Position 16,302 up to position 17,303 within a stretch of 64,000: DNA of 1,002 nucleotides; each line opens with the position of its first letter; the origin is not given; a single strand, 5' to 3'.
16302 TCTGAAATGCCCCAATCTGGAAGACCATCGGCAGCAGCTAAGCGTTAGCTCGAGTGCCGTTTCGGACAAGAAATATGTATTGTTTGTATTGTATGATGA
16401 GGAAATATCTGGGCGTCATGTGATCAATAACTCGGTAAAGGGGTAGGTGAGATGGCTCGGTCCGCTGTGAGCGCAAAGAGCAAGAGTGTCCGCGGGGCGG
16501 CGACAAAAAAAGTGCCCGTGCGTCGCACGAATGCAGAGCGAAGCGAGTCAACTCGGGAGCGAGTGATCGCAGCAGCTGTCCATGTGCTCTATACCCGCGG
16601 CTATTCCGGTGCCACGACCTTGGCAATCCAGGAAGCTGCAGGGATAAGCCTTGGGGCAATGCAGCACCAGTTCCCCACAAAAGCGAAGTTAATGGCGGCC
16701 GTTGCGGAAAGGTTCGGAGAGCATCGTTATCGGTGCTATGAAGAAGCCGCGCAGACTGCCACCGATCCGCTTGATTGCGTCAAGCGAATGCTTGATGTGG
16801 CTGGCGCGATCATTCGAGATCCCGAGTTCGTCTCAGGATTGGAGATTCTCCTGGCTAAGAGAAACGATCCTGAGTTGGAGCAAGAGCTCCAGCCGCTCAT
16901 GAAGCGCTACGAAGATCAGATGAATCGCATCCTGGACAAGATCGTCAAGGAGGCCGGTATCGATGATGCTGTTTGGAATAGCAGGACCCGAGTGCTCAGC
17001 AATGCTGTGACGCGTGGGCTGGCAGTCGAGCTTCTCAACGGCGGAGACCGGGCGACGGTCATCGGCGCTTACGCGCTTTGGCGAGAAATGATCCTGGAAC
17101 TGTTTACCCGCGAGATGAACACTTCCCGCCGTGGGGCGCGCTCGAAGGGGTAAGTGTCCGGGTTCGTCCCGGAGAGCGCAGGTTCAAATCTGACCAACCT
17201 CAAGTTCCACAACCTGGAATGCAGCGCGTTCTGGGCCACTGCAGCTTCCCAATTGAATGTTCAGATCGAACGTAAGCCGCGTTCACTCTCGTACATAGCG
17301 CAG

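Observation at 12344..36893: Five promoter-embedded copies of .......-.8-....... define an apparent regulon spanning about 25 kb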

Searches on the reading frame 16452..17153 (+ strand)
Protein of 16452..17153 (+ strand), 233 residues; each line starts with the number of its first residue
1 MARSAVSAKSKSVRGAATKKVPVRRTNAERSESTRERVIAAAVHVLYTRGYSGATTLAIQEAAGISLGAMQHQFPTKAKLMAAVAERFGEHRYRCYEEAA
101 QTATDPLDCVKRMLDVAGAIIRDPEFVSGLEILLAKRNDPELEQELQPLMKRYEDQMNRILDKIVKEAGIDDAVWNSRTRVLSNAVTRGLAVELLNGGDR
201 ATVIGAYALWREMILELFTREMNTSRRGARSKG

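Call 9: search_protein_families(library=pfam, proteins=[window:16452-17153:+])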
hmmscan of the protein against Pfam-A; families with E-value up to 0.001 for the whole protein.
window:16452-17153:+ (233 aa): 1 family
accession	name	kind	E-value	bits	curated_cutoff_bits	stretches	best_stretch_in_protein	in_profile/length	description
PF00440.29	TetR_N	-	1.6e-09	37.9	24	1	39-84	2-47/47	Bacterial regulatory proteins, tetR family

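Call 12: search_protein_families(library=ncbifam, proteins=[window:16452-17153:+])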
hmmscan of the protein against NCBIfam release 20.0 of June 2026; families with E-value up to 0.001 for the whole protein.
window:16452-17153:+ (233 aa): 16 families
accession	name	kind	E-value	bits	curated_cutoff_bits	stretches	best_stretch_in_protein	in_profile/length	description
NF041196.1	ScbR_bind_reg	equivalog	2.8e-16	60.3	150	1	29-192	2-163/191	ScbR family autoregulator-binding transcription factor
NF051852.1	efflux_TF_MtrR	exception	1.7e-08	34.5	280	1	24-168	2-147/205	multidrug efflux system transcriptional repressor MtrR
NF053731.1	TransRegFasRMycb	equivalog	1.5e-07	31.4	330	1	30-171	8-146/199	HTH-type transcriptional activator FasR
NF007949.0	PRK10668.1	equivalog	6.3e-07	29.1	271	1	25-185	4-169/216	multidrug efflux transporter transcriptional repressor AcrR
TIGR03384.1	betaine_BetI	equivalog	9.5e-07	28.7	201.3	1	32-108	7-83/189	choline-binding transcriptional repressor BetI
NF037937.1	septum_RefZ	equivalog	4.4e-06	26.7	180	1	35-114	1-82/195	forespore capture DNA-binding protein RefZ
NF007430.0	PRK09975.1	equivalog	6.6e-06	25.4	274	1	24-137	3-117/220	acrEF/envCD operon transcriptional regulator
TIGR03613.1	RutR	equivalog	1.6e-05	24.9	368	1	31-162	6-136/202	pyrimidine utilization regulatory protein R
NF001978.0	PRK00767.1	equivalog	1.8e-05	24.6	118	1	35-88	11-64/197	transcriptional regulator BetI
NF033703.1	transcr_KstR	equivalog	2.6e-05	23.9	280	1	33-127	7-102/185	cholesterol catabolism transcriptional regulator KstR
NF051457.1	acryl_TF_AcuR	equivalog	5.1e-05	22.7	247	1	28-162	12-140/204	acrylate utilization transcriptional regulator AcuR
NF050111.1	TransRegSACE7040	equivalog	7.5e-05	22.7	250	1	34-116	2-84/186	SACE_7040 family transcriptional regulator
NF011584.0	PRK15008.1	equivalog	0.00012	22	230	1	31-166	16-150/212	HTH-type transcriptional regulator RutR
NF053878.1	FATransRegFadRBac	equivalog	0.00016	21.5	200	1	36-171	6-141/190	fatty acid metabolism transcriptional regulator FadR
NF053516.1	TranRepPrsAVib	equivalog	0.00038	20.3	300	0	31-91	4-64/208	TetR family transcriptional repressor PsrA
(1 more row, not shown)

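Call 14: find_homologous_proteins(query=window:16452-17153:+)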
Query window:16452-17153:+ (233 aa): 193 proteins with E <= 0.001 among 1402 candidates; the best 120 are listed.
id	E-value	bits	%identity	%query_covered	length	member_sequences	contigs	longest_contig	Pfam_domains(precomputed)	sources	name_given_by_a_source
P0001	4.5e-122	423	100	84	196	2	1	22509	PF00440.30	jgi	-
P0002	2.6e-110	385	78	98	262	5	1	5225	PF00440.30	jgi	-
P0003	1.1e-98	347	73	98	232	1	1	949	PF00440.30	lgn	-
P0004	1.0e-96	341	72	98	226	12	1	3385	PF00440.30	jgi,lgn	jgi:AcrR family transcriptional regulator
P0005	3.6e-62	228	51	99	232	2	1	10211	PF00440.30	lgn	-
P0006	1.0e-58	217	50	94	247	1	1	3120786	PF00440.30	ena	-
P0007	9.8e-47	177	46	84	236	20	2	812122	PF00440.30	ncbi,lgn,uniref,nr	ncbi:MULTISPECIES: TetR/AcrR family transcriptional regulator [Burkholderia cepacia complex]|uniref:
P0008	1.2e-46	177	47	84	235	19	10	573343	PF00440.30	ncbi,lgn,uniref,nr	ncbi:TetR/AcrR family transcriptional regulator [Burkholderia cenocepacia]|uniref:TetR/AcrR family t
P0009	1.9e-46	176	47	82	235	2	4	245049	PF00440.30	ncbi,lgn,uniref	ncbi:TetR/AcrR family transcriptional regulator [Burkholderia sola]|uniref:TetR/AcrR family transcri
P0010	3.1e-46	176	45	84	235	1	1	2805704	PF00440.30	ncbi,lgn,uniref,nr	ncbi:TetR/AcrR family transcriptional regulator [Burkholderia cenocepacia]|uniref:TetR/AcrR family t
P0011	4.1e-46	175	46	84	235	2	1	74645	PF00440.30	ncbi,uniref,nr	ncbi:TetR/AcrR family transcriptional regulator [Burkholderia cenocepacia]|uniref:TetR/AcrR family t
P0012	4.6e-46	175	44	90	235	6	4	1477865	PF00440.30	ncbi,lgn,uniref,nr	ncbi:TetR/AcrR family transcriptional regulator [Burkholderia cenocepacia]|uniref:TetR/AcrR family t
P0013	8.1e-46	174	47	88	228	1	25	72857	PF00440.30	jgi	jgi:AcrR family transcriptional regulator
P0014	1.2e-45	174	47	85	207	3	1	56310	PF00440.30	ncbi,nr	ncbi:TetR/AcrR family transcriptional regulator [Hyphomonas polymorpha]|nr:TetR/AcrR family transcri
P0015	2.4e-45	173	45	82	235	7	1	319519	PF00440.30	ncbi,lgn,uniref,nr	ncbi:TetR/AcrR family transcriptional regulator [Burkholderia sp. BCC0397]|uniref:TetR/AcrR family t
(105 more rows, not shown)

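Call 18: find_encoding_contigs(protein=P0006, flank=10000, max_places=3)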
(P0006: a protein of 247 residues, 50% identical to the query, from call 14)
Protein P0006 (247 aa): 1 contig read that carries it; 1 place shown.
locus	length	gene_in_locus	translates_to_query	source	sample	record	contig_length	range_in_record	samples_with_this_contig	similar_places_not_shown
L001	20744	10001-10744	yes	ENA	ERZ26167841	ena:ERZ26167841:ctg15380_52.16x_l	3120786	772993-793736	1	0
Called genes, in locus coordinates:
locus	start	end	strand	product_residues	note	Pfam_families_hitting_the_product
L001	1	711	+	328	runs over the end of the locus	PF03435:Sacchrp_dh_NADP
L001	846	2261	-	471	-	PF18127:NAMPT_N, PF04095:NAPRTase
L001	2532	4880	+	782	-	PF07715:Plug, PF00593:TonB_dep_Rec_b-barrel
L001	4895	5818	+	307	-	PF12697:Abhydrolase_6, PF00561:Abhydrolase_1 (weak), PF12146:Hydrolase_4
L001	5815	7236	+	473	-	PF01425:Amidase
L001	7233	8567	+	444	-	PF07690:MFS_1, PF03137:OATP (weak)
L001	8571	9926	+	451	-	PF03315:SDH_beta, PF03313:SDH_alpha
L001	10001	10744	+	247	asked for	PF00440:TetR_N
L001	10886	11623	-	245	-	PF00072:Response_reg, PF00486:Trans_reg_C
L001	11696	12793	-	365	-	PF00990:GGDEF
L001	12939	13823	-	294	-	PF03446:NAD_binding_2, PF03807:F420_oxidored, PF14833:NAD_binding_11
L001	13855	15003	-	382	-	PF00378:ECH_1, PF16113:ECH_2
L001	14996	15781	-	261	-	PF00378:ECH_1, PF16113:ECH_2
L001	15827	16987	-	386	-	PF02771:Acyl-CoA_dh_N, PF02770:Acyl-CoA_dh_M, PF00441:Acyl-CoA_dh_1, PF08028:Acyl-CoA_dh_2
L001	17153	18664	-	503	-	PF00171:Aldedh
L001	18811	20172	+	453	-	PF01381:HTH_3, PF12844:HTH_19, PF13560:HTH_31, PF06114:Peptidase_M78, PF09856:ScfRs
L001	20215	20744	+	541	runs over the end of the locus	PF00083:Sugar_tr, PF07690:MFS_1, PF13347:MFS_2, PF00083:Sugar_tr (weak)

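Call 19: find_encoding_contigs(protein=P0005, flank=10000, max_places=3)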
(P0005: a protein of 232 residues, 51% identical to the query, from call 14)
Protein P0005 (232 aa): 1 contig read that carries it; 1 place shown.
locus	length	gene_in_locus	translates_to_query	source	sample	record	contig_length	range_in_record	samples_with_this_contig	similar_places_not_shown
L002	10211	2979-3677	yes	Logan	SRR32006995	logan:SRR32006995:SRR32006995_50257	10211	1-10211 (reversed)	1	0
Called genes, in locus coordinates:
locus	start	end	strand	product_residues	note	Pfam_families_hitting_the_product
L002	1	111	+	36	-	?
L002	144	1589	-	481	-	PF01425:Amidase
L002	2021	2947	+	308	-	PF00756:Esterase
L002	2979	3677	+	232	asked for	PF00440:TetR_N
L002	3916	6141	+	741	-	PF07715:Plug, PF00593:TonB_dep_Rec_b-barrel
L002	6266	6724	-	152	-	PF02627:CMD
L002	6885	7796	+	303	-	PF04542:Sigma70_r2, PF08281:Sigma70_r4_2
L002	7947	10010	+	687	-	PF26549:Tricorn_N (faint), PF00561:Abhydrolase_1 (faint), PF02129:Peptidase_S15, PF20434:BD-FAE, PF01738:DLH, PF12146:Hydrolase_4 (weak), PF12697:Abhydrolase_6, PF00326:Peptidase_S9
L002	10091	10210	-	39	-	?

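Call 20: find_encoding_contigs(protein=P0007, flank=10000, max_places=2)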
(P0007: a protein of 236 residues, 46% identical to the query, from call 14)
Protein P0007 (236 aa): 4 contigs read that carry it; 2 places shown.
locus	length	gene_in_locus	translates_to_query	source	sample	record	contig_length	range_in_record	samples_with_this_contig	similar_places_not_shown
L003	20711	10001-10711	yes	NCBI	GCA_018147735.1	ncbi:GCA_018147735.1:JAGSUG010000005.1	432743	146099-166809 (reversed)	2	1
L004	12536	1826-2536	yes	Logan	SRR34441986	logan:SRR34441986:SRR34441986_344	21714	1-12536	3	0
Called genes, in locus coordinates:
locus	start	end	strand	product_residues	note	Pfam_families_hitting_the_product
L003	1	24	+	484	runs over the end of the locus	PF00270:DEAD, PF04851:ResIII, PF00271:Helicase_C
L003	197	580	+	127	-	-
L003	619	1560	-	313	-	PF00126:HTH_1, PF03466:LysR_substrate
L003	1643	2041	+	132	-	PF12680:SnoaL_2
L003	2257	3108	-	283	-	PF00528:BPD_transp_1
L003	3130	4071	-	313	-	PF00528:BPD_transp_1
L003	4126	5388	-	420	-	PF01547:SBP_bac_1, PF13416:SBP_bac_8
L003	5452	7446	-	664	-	PF02449:Glyco_hydro_42, PF08532:Glyco_hydro_42M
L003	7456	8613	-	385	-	PF00005:ABC_tran, PF17912:OB_MalK, PF08402:TOBE_2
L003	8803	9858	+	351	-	PF00356:LacI, PF00532:Peripla_BP_1, PF13407:Peripla_BP_4, PF13377:Peripla_BP_3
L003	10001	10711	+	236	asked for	PF00440:TetR_N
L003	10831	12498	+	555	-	PF00150:Cellulase, PF18564:Glyco_hydro_5_C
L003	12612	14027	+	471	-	PF00232:Glyco_hydro_1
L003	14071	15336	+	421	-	PF03781:FGE-sulfatase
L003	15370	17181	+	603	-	PF00884:Sulfatase, PF01663:Phosphodiest (faint), PF16347:SGSH_C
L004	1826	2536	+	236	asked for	PF00440:TetR_N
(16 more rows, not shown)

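Call 26: find_related_loci(query=A1, collection=genome_contigs, flank=10000)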
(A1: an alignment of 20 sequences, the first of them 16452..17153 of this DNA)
Query A1 (233 aa) in genome_contigs; peptide patterns used: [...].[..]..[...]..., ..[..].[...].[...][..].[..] (x = any residue, [..] = any of these).
225 stretches matched a pattern; 59 encode a relative of the query (tblastn E <= 1e-3); 59 distinct loci.
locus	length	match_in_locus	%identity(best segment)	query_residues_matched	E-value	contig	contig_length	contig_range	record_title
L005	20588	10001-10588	47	24-219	2e-54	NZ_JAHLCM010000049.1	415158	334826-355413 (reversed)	Burkholderia sola strain CCRMBC51 Scaffold_49, whole genome shotgun sequence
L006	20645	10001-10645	42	6-220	1e-52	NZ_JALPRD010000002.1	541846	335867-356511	Sphingopyxis sp. MSC1_008 PNNL_MSC-1_Str_008_scaf0002, whole genome shotgun sequence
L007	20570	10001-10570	47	26-215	1e-52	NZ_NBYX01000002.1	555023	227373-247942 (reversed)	Burkholderia puraquae strain CAMPA 1040 scaffold_1, whole genome shotgun sequence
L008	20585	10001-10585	46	24-218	3e-52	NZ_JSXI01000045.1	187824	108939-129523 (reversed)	Sphingomonas sp. ERG5 Contig46, whole genome shotgun sequence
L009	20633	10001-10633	44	12-222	8e-52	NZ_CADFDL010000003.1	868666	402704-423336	Burkholderia sp. BCC0397, whole genome shotgun sequence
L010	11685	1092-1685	47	21-218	4e-52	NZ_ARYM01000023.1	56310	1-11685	Hyphomonas polymorpha PS728 contig23, whole genome shotgun sequence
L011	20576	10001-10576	45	24-215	5e-51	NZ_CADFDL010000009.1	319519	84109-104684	Burkholderia sp. BCC0397, whole genome shotgun sequence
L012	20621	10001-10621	45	12-218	1e-50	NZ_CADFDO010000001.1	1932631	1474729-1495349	Burkholderia sp. BCC0044, whole genome shotgun sequence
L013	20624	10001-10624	45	24-232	7e-50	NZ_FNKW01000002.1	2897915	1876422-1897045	Burkholderia orbicola strain TAtl-371, whole genome shotgun sequence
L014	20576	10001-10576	46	24-215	9e-50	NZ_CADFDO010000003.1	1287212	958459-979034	Burkholderia sp. BCC0044, whole genome shotgun sequence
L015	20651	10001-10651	44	16-231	5e-49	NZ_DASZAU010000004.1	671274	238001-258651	MAG: Sphingopyxis sp. isolate SMAG_U6396 k141_4566, whole genome shotgun sequence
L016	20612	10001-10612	44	14-217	7e-49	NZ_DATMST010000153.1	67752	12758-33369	MAG: Sphingopyxis sp. isolate SMAG_U12993 k141_51640, whole genome shotgun sequence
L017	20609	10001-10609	43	24-226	5e-49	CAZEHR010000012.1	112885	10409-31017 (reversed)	MAG TPA_asm: uncultured Sphingobium sp. isolate binchicken_co199_141 genome assembly, contig: NODE_234_length_112885_cov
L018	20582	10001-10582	44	24-217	1e-48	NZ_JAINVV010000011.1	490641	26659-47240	Sphingomonas colocasiae strain JCM 31229 Scaffold6_1, whole genome shotgun sequence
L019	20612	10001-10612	46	14-217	5e-48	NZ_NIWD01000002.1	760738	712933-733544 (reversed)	Sphingopyxis sp. GW247-27LB scaffold2.1, whole genome shotgun sequence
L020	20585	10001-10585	46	24-218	5e-48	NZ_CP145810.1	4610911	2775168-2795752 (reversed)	Sphingopyxis sp. J-6 chromosome, complete genome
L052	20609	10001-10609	39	17-220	9e-34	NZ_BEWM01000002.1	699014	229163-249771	Gluconobacter cerinus strain NBRC 3267 GCE01_CON0002_0001, whole genome shotgun sequence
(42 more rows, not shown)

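Call 36: search_solved_structures(query=A1, max_evalue=0.001)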
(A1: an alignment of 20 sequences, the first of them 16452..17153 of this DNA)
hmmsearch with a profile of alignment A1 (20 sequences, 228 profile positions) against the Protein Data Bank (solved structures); distinct sequences matched with E-value up to 0.001: 83 (the best 60 are shown).
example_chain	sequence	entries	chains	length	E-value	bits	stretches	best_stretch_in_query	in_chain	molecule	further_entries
5icj_A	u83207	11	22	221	7.8e-16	61.2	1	18-123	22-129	Probable transcriptional regulatory protein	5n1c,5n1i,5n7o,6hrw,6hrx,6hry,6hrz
5wm9_A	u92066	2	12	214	2.6e-15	59.5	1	20-123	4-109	Rv0078 | TetR family transcriptional regulator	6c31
6srn_A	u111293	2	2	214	7.3e-14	54.8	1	23-129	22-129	TetR family transcriptional regulator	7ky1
8v90_A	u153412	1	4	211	2.5e-10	43.2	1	20-134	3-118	HTH-type transcriptional regulator TtgR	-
2hyt_A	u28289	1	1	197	1.2e-09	41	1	20-95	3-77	TetR-family transcriptional regulator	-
2xdn_A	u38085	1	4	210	1.3e-09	40.9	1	20-123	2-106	HTH-TYPE TRANSCRIPTIONAL REGULATOR TTGR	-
2np5_A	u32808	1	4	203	1.8e-09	40.4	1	28-193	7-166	Transcriptional regulator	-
7k1a_A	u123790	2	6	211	3.1e-09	39.7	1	20-121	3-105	HTH-type transcriptional regulator TtgR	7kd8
2uxh_A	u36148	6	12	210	3.7e-09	39.4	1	20-123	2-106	HTH-TYPE TRANSCRIPTIONAL REGULATOR TTGR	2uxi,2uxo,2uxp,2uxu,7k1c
3qbm_A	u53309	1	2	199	1.5e-08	37.4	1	29-188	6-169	TetR transcriptional regulator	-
6ayi_A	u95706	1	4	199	2.1e-08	36.9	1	29-98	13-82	HTH-type transcriptional regulator UidR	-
3mvp_A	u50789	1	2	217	3.2e-08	36.3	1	11-87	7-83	TetR/AcrR transcriptional regulator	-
3dpj_A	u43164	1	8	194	4.7e-08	35.8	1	24-114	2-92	Transcription regulator, TetR family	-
6ayh_A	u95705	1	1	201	1.1e-07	34.6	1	31-96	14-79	TetR family transcriptional regulator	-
3c07_A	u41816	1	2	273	1.2e-07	34.4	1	26-107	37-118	Putative tetR-family transcriptional regulator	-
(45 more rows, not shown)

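Call 40: search_protein_families(library=pfam, proteins=[L052:10719-11942:+, L052:11997-13358:+, L052:13276-15807:+, L052:7715-9499:-, L020:3674-5920:-, L020:5083-6588:-, L020:7202-9853:+, L020:2190-3710:-, L020:13233-14519:-, L020:11956-12759:-])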
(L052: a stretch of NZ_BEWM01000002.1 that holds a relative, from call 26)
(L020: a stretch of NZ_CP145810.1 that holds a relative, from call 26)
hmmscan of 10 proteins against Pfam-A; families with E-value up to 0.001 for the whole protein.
L052:10719-11942:+ (407 aa): 2 families
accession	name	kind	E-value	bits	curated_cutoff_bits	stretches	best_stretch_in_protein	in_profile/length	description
PF00557.29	Peptidase_M24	-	6.4e-33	114.7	23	1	184-388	8-208/208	Metallopeptidase family M24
PF01321.24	Creatinase_N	-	3.5e-16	60.3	22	1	42-150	1-106/128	Creatinase/Prolidase N-terminal domain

L052:11997-13358:+ (453 aa): 3 families
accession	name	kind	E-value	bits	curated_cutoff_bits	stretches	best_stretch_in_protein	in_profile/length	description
PF00083.30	Sugar_tr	-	7.7e-52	177.1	22.3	1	58-448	45-449/452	Sugar (and other) transporter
PF07690.21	MFS_1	-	1.6e-46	159.3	33.4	2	32-308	4-251/347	Major Facilitator Superfamily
PF06779.20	MFS_4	-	3.8e-07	30.2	26.3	1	43-196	12-169/364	Uncharacterised MFS-type transporter YbfB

L052:13276-15807:+ (843 aa): 2 families
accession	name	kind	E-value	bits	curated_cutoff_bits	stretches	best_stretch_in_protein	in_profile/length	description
PF00593.30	TonB_dep_Rec_b-barrel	-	2.4e-33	117.1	27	1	353-809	7-436/436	TonB dependent receptor-like, beta-barrel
PF07715.20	Plug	-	1.9e-08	35.2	23.9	1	148-254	3-106/107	TonB-dependent Receptor Plug Domain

L052:7715-9499:- (594 aa): 2 families
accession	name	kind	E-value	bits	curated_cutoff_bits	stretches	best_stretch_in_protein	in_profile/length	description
PF13403.11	Hint_2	-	2.1e-35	122.7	28.4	1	252-389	1-146/147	Hint domain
PF16168.11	AIDA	-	2.2e-05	24.9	27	0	144-187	19-62/63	Adhesin of bacterial autotransporter system, probable stalk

L020:3674-5920:- (748 aa): 1 family
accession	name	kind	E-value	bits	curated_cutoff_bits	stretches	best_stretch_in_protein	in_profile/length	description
PF01425.27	Amidase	-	6.2e-77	260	27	1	308-726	2-445/445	Amidase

L020:5083-6588:- (501 aa): 2 families
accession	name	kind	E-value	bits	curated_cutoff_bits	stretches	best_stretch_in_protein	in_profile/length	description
PF07690.21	MFS_1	-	8.2e-29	101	33.4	2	80-391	3-295/347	Major Facilitator Superfamily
PF00083.30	Sugar_tr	-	2e-05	24.1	22.3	1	91-204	272-392/452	Sugar (and other) transporter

L020:7202-9853:+ (883 aa): 2 families
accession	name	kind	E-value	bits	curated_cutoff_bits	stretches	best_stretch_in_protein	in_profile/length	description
PF00593.30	TonB_dep_Rec_b-barrel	-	2e-38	133.8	27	1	366-846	10-436/436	TonB dependent receptor-like, beta-barrel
PF07715.20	Plug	-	7.1e-21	75.2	23.9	1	170-277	2-106/107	TonB-dependent Receptor Plug Domain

L020:2190-3710:- (506 aa): 2 families
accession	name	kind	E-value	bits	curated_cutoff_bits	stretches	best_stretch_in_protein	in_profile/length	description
PF00501.34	AMP-binding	-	5.7e-50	170.6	29.9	1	24-350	2-374/384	AMP-binding enzyme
PF13193.12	AMP-binding_C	-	2.3e-10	41.7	24.5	1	408-475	1-68/76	AMP-binding enzyme C-terminal domain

L020:13233-14519:- (428 aa): 1 family
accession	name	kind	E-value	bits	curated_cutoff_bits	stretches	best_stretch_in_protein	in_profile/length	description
PF00291.31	PALP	-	1.3e-41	143.3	35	1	88-411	5-295/295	Pyridoxal-phosphate dependent enzyme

L020:11956-12759:- (267 aa): 0 families

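Call 45: find_encoding_contigs(protein=P0002, flank=10000, max_places=3)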
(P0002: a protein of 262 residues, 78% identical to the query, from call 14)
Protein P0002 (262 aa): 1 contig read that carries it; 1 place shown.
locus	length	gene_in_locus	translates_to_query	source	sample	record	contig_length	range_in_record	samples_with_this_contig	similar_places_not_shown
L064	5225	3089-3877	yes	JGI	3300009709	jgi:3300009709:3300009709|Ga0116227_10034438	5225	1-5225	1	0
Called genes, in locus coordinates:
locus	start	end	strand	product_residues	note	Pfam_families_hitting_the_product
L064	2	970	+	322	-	?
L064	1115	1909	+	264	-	PF02265:S1-P1_nuclease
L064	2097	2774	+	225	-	-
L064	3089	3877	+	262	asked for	PF00440:TetR_N (weak)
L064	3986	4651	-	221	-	PF19630:DUF6134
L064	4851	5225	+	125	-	?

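Call 46: find_encoding_contigs(protein=P0004, flank=10000, max_places=4)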
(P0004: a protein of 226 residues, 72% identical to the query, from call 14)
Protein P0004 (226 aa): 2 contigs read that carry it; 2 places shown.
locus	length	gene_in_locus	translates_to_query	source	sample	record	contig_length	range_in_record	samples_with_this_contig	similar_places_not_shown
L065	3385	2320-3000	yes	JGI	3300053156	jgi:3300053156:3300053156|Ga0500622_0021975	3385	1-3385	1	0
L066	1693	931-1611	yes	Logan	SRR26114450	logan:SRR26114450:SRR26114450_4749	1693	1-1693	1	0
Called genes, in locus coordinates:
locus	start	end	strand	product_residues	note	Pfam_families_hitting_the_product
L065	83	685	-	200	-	-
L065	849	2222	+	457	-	PF07690:MFS_1, PF00083:Sugar_tr, PF03137:OATP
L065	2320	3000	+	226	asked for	PF00440:TetR_N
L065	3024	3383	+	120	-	?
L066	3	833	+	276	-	?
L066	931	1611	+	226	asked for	PF00440:TetR_N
